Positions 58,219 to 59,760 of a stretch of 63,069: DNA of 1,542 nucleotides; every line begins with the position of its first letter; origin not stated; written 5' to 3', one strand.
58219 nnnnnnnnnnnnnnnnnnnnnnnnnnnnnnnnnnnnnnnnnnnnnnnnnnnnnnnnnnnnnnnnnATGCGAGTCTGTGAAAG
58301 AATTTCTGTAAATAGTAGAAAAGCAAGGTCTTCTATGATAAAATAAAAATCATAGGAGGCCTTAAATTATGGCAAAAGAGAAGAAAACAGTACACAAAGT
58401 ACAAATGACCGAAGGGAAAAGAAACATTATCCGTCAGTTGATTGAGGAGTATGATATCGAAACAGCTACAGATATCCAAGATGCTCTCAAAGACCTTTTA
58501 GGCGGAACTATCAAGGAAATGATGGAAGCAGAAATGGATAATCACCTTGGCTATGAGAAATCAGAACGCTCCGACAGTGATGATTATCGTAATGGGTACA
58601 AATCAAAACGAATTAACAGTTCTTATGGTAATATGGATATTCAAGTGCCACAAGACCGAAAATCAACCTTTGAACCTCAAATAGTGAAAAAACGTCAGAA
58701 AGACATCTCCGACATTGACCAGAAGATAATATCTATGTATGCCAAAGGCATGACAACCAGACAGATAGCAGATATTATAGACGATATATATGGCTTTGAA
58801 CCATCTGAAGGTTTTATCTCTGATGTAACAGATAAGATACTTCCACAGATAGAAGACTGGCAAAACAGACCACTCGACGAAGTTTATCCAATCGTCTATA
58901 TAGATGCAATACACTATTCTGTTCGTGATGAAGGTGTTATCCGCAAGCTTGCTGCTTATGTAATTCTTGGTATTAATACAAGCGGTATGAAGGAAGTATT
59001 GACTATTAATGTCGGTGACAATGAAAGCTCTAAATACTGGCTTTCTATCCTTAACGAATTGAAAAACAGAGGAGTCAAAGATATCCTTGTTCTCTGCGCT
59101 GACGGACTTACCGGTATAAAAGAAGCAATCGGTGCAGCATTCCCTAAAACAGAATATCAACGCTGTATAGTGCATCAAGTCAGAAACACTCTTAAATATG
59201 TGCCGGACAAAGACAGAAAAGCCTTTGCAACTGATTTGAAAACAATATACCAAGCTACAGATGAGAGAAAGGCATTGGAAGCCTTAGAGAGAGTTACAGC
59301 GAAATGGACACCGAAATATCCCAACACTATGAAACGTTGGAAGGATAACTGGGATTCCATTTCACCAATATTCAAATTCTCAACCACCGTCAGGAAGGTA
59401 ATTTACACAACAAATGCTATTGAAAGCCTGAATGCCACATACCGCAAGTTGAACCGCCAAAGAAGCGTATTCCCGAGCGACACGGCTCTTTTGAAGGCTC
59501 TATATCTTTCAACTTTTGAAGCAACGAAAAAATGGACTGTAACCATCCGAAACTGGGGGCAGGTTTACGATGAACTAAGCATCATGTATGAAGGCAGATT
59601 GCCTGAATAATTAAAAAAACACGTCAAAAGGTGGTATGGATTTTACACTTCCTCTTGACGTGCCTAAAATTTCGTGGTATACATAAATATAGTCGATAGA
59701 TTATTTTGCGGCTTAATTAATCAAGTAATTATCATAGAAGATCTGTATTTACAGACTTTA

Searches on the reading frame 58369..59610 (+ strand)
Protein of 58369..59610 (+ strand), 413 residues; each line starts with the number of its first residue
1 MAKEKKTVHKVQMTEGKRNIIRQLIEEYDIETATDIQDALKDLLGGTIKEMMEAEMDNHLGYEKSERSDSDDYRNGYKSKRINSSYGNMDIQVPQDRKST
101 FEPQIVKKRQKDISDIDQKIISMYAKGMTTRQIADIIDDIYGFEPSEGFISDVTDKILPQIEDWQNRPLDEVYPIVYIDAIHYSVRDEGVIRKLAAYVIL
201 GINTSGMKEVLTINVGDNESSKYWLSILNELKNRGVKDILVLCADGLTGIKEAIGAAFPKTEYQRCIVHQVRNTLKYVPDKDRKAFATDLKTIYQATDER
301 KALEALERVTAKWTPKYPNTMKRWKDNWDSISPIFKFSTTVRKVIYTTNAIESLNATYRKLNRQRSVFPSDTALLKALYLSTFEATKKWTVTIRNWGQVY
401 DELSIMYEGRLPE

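Call 18: search_protein_families(library=pfam, proteins=[window:58369-59610:+])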
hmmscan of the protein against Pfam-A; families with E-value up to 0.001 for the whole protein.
window:58369-59610:+ (413 aa): 2 families
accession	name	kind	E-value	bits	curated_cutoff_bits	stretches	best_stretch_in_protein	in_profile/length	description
PF00872.24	Transposase_mut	-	9.5e-116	387.2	21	1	21-390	7-377/379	Transposase, Mutator family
PF10551.15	MULE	-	8.8e-06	26.5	27.6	1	194-272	15-98/99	MULE transposase domain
